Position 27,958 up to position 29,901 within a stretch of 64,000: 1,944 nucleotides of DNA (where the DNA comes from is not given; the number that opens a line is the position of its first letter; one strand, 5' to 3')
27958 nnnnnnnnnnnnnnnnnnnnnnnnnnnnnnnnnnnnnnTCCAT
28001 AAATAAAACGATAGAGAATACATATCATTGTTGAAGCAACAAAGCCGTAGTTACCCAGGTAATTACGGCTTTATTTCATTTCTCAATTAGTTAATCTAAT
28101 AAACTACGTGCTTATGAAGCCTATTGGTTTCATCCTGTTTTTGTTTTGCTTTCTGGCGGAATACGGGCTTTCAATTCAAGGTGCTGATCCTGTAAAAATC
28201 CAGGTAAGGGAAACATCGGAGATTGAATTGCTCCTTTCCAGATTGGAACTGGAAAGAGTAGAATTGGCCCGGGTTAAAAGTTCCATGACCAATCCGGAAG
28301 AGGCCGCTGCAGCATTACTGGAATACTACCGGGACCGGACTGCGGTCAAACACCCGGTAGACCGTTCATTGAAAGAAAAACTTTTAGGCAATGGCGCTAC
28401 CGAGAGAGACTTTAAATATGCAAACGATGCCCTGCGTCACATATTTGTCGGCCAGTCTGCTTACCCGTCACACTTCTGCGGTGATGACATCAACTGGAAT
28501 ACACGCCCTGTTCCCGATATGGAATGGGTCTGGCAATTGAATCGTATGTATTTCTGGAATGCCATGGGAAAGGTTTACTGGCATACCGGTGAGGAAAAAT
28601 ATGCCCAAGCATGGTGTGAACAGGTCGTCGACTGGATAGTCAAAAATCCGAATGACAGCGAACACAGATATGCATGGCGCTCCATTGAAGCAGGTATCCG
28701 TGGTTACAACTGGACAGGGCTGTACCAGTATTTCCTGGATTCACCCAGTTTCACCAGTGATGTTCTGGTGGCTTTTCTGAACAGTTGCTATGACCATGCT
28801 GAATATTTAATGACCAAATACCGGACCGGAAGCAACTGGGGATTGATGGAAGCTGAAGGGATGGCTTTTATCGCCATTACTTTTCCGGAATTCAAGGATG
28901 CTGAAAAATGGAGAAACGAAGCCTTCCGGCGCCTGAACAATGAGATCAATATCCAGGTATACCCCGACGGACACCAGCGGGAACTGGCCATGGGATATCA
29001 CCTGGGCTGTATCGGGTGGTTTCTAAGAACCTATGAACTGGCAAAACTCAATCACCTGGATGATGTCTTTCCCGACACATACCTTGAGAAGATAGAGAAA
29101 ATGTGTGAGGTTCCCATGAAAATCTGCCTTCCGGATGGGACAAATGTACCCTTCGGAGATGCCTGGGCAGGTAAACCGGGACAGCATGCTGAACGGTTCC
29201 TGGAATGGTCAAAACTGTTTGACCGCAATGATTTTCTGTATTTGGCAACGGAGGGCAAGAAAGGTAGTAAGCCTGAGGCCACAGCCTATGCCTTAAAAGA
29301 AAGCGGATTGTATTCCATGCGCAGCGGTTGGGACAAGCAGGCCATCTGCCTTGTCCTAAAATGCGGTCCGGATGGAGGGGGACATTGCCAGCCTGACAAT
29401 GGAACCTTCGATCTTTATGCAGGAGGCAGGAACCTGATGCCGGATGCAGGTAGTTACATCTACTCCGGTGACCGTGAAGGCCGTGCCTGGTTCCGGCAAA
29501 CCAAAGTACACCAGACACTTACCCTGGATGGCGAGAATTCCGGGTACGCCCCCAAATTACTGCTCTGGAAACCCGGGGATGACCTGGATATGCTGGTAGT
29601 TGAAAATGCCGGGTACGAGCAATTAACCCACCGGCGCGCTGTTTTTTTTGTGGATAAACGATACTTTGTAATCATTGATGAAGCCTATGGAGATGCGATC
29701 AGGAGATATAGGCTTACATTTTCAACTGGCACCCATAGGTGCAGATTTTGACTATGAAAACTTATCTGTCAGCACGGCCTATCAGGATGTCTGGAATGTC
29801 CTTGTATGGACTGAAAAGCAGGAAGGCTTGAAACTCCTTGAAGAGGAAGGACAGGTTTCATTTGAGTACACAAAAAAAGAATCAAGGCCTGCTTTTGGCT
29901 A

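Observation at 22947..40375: susC/susD locus followed by five consecutive heparinase II/III-like lyases, a PL22-like lyase and a BNR-4 protein: a PUL with no obvious known substrate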

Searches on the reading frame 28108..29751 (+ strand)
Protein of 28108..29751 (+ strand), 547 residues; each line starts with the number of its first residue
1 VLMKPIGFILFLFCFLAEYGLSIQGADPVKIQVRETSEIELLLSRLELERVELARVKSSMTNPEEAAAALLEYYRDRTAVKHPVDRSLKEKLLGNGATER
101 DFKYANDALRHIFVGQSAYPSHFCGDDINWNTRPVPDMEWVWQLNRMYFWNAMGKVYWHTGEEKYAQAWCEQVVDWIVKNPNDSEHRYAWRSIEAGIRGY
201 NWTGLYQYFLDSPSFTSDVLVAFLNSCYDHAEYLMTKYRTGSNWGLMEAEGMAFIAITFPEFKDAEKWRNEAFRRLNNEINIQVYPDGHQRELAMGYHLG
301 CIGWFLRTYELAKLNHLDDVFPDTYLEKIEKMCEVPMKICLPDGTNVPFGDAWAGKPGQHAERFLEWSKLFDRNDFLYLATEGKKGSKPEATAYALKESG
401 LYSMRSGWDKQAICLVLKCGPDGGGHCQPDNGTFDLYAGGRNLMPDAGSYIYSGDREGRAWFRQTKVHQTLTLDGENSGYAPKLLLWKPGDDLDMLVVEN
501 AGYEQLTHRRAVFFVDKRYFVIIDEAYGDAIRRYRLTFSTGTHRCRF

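Call 4: search_protein_families(library=pfam, proteins=[window:28108-29751:+], max_evalue=0.01)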
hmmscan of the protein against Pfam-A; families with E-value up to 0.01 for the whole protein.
window:28108-29751:+ (547 aa): 2 families
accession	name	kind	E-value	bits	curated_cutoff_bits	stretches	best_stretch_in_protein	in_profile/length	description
PF16889.11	Hepar_II_III_N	-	1.5e-100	337.3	22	1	44-375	3-336/340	Heparinase II/III N-terminus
PF07940.18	Hepar_II_III_C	-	6.5e-27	95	24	1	394-539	7-164/237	Heparinase II/III-like, C-terminal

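Call 12: search_solved_structures(query=window:28108-29751:+, max_evalue=0.01)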
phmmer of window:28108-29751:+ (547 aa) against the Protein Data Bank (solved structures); distinct sequences matched with E-value up to 0.01: 7.
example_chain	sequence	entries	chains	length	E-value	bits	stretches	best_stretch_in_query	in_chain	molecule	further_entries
4mmi_A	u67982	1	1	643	1.9e-115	389.7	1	52-531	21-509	Heparinase III protein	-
4mmh_A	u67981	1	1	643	1.9e-115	389.7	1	52-531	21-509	Heparinase III protein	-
5jmd_A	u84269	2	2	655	2.1e-115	389.6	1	44-533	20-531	Heparinase III protein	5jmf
4fnv_A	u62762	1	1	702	9.5e-69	235.5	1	65-539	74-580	Heparinase III protein, heparitin sulfate lyase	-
6jpn_A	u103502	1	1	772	0.0016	20.2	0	248-305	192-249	Alginate lyase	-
6jp4_A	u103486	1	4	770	0.0021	19.8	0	248-305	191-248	Alginate lyase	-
6jph_A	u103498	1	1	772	0.0021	19.8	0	248-305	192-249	Alginate lyase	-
